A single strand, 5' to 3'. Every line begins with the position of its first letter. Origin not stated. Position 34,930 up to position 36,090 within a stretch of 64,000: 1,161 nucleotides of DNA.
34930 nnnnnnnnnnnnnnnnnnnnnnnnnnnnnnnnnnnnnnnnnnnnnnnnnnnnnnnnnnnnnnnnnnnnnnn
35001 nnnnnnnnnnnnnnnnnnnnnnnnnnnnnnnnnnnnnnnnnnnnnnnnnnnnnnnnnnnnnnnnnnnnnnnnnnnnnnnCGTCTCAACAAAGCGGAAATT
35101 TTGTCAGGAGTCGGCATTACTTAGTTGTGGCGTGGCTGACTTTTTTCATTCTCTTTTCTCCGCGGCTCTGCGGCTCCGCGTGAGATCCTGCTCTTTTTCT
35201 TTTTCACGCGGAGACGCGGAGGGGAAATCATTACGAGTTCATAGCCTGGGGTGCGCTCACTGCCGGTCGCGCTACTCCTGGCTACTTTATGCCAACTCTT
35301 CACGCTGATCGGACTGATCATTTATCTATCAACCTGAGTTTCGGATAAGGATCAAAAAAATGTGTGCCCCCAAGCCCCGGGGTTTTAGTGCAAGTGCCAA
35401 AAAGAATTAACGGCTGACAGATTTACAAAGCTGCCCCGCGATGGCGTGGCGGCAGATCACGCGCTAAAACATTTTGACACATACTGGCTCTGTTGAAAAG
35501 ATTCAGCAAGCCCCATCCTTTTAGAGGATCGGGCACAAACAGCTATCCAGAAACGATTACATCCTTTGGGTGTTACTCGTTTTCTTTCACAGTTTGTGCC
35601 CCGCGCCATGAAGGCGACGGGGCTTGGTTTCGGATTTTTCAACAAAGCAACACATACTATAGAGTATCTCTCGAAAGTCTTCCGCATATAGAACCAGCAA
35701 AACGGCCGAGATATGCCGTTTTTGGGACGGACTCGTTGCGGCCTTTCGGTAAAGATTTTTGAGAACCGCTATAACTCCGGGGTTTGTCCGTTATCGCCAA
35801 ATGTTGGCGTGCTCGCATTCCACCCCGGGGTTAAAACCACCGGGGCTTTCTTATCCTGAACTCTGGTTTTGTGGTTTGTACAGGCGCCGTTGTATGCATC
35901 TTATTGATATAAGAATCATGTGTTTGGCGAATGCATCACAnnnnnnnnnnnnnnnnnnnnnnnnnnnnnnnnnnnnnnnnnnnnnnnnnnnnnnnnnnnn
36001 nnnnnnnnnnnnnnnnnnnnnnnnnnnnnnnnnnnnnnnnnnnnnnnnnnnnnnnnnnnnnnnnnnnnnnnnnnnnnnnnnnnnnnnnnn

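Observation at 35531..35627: Conserved stem-loop motif present twice with compensatory base changes (candidate structured RNA or REP-like element)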

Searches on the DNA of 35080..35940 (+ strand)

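Call 26: build_rna_model(alignment_id=A2, structure=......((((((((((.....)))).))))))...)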
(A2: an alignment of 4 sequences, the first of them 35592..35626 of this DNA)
Model R1 built from alignment A2 (4 sequences, 35 columns); structure: as given.
model positions 34; base pairs 9; branch points 0; effective number of sequences 4; information 1.169 bits per position. Calibrated on 0.2 Mb of random sequence (short: E-values are rough).
structure used (alignment columns):
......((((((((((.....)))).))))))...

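Call 27: search_with_rna_model(model_id=R1, source=window, filters=off, max_evalue=10, show_alignments=8)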
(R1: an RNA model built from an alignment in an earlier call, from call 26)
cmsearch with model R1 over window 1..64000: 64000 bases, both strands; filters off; matches with E-value up to 10: 25.
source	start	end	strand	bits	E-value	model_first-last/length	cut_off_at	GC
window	53576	53610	+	53.1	9.2e-10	1-34/34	no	0.57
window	35592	35626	+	52.1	1.5e-09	1-34/34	no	0.69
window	35507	35540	-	48.3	1.1e-08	1-34/34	no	0.53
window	53446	53478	-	45.2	5.3e-08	1-34/34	no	0.67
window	30536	30560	-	18.3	0.056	1-34/34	no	0.44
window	53449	53473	+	16.3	0.16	7-31/34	no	0.76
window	53582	53607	-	15.4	0.25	7-31/34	no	0.65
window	35510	35534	+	13.6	0.63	7-31/34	no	0.6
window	21001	21029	-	12.3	1.2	1-34/34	no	0.45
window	55057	55069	+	10.5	3.1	1-34/34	no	0.54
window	59842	59864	-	10.4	3.2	1-34/34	no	0.52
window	8907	8933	-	10.4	3.2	1-34/34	no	0.59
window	4826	4842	-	10.4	3.2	1-34/34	no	0.53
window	50747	50776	+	10.4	3.3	1-34/34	no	0.6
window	10670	10693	-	9.9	4.1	1-34/34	no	0.67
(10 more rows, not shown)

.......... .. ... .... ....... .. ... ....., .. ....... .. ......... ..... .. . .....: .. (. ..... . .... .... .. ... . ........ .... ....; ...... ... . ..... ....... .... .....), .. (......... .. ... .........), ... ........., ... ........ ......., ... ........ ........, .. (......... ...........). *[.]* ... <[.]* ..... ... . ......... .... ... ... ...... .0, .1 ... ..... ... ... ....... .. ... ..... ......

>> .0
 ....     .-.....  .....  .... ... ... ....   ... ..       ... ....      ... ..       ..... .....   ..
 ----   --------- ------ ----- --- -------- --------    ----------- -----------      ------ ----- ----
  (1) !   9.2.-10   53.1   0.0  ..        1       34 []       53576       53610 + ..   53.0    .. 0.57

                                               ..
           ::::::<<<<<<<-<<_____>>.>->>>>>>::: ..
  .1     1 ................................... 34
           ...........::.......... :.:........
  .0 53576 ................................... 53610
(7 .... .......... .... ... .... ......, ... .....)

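Call 36: search_with_rna_model(model_id=R1, sources=[L001, L002, L112, L113, L114], filters=off, max_evalue=1, show_alignments=10)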
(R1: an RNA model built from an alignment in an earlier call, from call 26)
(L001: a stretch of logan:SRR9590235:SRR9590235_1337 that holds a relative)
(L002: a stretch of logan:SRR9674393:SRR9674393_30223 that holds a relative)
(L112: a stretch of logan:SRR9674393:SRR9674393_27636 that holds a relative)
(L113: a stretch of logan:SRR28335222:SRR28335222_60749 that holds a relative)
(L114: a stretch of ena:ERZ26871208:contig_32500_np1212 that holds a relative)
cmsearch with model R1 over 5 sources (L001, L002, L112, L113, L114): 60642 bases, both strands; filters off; matches with E-value up to 1: 11.
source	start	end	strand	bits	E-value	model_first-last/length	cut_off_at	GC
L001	11349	11383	+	53.1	8.7e-10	1-34/34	no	0.57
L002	8391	8425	+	53.1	8.7e-10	1-34/34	no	0.57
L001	11219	11251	-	45.2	5e-08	1-34/34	no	0.67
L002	8261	8293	-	45.2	5e-08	1-34/34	no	0.67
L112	2830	2863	-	18.7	0.043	1-34/34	no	0.71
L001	11222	11246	+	16.3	0.15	7-31/34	no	0.76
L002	8264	8288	+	16.3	0.15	7-31/34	no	0.76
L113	1396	1429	-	16.2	0.15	1-34/34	no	0.62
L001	11355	11380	-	15.4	0.24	7-31/34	no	0.65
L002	8397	8422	-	15.4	0.24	7-31/34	no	0.65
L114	6489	6525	-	14.7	0.33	1-34/34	no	0.57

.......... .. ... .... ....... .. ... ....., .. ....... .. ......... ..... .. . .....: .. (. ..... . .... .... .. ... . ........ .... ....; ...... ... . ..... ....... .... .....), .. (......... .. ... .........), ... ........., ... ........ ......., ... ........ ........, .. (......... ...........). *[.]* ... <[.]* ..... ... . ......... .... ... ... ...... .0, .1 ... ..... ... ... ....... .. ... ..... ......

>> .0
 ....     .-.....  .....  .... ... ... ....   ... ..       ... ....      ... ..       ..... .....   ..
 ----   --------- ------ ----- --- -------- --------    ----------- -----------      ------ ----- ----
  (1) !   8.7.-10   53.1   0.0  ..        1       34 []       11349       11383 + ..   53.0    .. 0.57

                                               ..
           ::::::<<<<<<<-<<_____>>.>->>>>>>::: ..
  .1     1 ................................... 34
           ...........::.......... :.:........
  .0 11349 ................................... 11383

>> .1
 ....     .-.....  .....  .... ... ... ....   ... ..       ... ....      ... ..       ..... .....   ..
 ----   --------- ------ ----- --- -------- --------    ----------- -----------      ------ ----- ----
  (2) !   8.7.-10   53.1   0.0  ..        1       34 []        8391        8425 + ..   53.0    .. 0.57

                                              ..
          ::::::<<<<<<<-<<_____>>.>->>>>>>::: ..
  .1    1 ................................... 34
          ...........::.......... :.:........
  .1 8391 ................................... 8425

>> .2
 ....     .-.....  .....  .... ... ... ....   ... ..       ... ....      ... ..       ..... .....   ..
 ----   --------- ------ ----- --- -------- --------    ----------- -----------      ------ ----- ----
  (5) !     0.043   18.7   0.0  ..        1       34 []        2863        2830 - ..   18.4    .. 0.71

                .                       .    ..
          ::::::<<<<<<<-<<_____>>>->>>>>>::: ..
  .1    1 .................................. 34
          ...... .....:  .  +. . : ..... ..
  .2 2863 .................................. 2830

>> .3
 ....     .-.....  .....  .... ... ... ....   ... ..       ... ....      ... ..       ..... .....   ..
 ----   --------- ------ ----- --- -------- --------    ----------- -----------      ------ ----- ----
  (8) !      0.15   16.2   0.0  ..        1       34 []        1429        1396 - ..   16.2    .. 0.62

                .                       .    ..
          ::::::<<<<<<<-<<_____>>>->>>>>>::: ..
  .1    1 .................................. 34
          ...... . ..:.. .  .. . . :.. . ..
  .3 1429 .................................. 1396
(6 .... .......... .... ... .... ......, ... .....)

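Call 49: search_with_rna_model(model_id=R1, sources=[L115, L116, L117, L118, L119, L120, L121, L122, L123, L124, L125, L126, L127, L128, L129, L130, L131, L132, L133, L134, L135, L136, L137, L138, L139, L140, L141, L142, L143, L144, L145, L146, L147, L148, L149, L150, L151, L152, L153, L154, L155, L156, L157, L158, L159, L160, L161, L162, L163, L164, L165, L166, L167, L168, L169, L170, L171, L172, L173, L174, L175, L176, L177, L178, L179, L180, L181, L182, L183, L184, L185, L186, L187, L188, L189, L190, L191, L192, L193, L194], filters=default, max_evalue=1, show_alignments=6)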
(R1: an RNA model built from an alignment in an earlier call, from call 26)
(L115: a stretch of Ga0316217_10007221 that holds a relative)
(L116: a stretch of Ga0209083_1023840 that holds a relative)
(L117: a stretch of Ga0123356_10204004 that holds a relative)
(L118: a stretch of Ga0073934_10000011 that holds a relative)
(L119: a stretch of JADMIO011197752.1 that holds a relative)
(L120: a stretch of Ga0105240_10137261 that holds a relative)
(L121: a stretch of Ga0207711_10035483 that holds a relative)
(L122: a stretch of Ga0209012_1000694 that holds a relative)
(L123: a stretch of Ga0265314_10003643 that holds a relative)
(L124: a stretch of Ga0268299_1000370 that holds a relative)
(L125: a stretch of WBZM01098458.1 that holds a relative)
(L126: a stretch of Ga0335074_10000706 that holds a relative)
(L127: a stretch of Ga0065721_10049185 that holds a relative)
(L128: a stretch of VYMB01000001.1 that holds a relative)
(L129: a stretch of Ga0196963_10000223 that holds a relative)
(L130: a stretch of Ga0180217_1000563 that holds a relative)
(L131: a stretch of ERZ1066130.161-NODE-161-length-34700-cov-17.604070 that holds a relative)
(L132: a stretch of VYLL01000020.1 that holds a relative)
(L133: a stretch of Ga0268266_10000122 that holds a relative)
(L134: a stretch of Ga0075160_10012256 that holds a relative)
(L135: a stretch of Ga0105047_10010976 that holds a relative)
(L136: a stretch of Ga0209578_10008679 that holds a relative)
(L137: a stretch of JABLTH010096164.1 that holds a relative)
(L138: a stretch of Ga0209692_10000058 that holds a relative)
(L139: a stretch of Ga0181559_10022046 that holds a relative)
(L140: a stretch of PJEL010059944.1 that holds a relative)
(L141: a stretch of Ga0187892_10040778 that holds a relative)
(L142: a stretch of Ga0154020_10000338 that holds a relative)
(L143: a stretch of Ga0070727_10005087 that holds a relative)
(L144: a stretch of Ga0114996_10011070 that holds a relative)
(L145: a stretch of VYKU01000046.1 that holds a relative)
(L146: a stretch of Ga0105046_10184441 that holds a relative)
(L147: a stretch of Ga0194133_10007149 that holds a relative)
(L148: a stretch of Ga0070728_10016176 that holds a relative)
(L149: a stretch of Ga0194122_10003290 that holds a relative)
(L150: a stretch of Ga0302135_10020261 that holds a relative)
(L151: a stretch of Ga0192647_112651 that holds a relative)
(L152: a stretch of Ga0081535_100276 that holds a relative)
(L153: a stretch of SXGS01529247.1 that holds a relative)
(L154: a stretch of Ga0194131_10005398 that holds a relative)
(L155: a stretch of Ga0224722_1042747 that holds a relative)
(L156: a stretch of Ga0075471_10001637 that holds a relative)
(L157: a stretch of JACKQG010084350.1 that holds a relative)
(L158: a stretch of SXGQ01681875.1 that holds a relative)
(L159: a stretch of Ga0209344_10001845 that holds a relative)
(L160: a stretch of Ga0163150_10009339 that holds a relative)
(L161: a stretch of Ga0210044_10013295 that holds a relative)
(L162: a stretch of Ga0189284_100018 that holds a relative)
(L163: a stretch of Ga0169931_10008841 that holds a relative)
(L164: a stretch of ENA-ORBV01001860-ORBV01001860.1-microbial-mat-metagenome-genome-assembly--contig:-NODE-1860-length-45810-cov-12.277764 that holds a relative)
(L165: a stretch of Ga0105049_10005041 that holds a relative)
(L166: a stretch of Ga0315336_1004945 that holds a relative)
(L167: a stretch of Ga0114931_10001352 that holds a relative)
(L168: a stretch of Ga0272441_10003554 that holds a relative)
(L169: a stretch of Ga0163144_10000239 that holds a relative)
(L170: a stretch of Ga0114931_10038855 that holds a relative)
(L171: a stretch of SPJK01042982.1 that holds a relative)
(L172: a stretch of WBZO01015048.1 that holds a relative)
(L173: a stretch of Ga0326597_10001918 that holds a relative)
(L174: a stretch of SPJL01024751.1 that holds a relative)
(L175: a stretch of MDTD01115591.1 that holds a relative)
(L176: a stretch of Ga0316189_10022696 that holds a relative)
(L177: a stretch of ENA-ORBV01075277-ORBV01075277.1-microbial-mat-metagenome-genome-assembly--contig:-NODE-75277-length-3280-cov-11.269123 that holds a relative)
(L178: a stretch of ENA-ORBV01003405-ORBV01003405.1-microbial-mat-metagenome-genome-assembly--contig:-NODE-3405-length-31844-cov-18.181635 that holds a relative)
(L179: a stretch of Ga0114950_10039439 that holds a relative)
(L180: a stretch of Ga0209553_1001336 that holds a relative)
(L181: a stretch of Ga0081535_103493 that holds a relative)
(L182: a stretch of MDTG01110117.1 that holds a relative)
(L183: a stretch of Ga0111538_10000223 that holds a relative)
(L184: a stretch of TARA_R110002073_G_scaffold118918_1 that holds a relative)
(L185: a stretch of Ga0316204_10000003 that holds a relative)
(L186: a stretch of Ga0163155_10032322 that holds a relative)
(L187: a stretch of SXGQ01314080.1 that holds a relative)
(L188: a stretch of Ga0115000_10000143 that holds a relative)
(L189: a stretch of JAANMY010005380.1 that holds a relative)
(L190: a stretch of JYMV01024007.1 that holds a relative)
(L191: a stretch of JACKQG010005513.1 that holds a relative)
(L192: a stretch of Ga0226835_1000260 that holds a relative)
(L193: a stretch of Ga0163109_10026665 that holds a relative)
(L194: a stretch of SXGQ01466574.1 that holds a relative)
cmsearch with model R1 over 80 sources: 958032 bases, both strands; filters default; matches with E-value up to 1: 0.
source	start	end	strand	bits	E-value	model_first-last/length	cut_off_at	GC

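Call 54: search_with_rna_model(model_id=R1, sources=[L195], filters=off, max_evalue=5, show_alignments=5)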
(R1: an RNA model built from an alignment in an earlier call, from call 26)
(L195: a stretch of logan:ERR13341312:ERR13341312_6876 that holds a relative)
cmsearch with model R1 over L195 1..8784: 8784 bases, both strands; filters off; matches with E-value up to 5: 13.
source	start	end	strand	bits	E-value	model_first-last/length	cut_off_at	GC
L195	8761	8783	+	17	0.015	8-30/34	no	0.7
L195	8761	8783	-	11.3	0.28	8-30/34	no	0.7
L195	1345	1361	+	8.4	1.2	1-34/34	no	0.76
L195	2851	2861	-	7.8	1.7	1-34/34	no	0.36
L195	1859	1871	-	7.1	2.4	1-34/34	no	0.54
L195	8665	8698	-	7.1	2.4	1-34/34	no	0.59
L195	1448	1466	+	6.9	2.7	1-34/34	no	0.42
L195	2339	2359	-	6.7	3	1-34/34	no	0.43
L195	2289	2303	-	6.7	3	1-34/34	no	0.6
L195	480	492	+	6.5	3.4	1-34/34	no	0.23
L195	5082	5103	-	6.1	4.1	1-34/34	no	0.68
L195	524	531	-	5.9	4.6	1-34/34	no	0.38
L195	4593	4602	+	5.8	4.7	1-34/34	no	0.5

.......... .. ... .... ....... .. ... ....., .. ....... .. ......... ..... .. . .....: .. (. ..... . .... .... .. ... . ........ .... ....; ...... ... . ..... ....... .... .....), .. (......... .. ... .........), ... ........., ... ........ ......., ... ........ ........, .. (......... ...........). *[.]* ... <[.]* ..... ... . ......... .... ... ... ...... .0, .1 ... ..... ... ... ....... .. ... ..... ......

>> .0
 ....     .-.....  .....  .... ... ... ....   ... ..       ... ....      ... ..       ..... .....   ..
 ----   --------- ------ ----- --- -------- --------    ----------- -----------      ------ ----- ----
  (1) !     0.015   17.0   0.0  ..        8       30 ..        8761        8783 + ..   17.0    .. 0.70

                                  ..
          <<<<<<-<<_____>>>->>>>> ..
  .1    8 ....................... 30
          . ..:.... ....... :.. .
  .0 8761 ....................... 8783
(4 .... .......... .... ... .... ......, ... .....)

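Call 64: search_with_rna_model(model_id=R1, sources=[L196, L199, L198], filters=off, max_evalue=1, show_alignments=8)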
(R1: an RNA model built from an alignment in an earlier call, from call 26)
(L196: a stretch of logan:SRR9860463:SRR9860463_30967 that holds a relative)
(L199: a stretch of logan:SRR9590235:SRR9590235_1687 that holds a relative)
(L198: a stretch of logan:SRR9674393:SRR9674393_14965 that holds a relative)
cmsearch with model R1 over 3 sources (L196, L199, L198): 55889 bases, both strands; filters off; matches with E-value up to 1: 6.
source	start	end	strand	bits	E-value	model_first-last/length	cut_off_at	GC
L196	1445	1479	+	53.1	8.1e-10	1-34/34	no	0.57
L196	1315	1347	-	45.2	4.6e-08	1-34/34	no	0.67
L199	14741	14769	-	22.3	0.006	7-34/34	no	0.66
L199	14744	14771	+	20.6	0.015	7-33/34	no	0.64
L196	1318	1342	+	16.3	0.14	7-31/34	no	0.76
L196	1451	1476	-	15.4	0.22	7-31/34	no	0.65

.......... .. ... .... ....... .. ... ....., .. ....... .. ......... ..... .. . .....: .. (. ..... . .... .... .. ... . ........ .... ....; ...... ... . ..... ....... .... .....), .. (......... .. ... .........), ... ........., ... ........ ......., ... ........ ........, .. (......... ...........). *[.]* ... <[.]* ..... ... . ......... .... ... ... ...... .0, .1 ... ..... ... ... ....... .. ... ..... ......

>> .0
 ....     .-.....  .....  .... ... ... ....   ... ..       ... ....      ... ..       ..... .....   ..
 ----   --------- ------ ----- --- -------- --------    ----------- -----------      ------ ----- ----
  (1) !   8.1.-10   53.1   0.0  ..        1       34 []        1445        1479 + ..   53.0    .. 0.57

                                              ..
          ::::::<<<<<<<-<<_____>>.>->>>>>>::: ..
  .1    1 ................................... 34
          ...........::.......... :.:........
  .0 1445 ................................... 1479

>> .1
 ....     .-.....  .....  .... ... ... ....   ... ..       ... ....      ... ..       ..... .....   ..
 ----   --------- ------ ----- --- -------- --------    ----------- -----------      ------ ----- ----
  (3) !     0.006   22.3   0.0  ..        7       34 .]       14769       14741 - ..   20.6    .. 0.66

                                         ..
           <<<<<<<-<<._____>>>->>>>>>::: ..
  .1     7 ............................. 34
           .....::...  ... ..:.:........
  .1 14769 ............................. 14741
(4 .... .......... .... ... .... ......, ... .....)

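Call 70: search_rna_families(source=window, start=35080, end=35940, threshold=evalue, max_evalue=1)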
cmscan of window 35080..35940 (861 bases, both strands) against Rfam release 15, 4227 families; matches with E-value up to 1: 0.
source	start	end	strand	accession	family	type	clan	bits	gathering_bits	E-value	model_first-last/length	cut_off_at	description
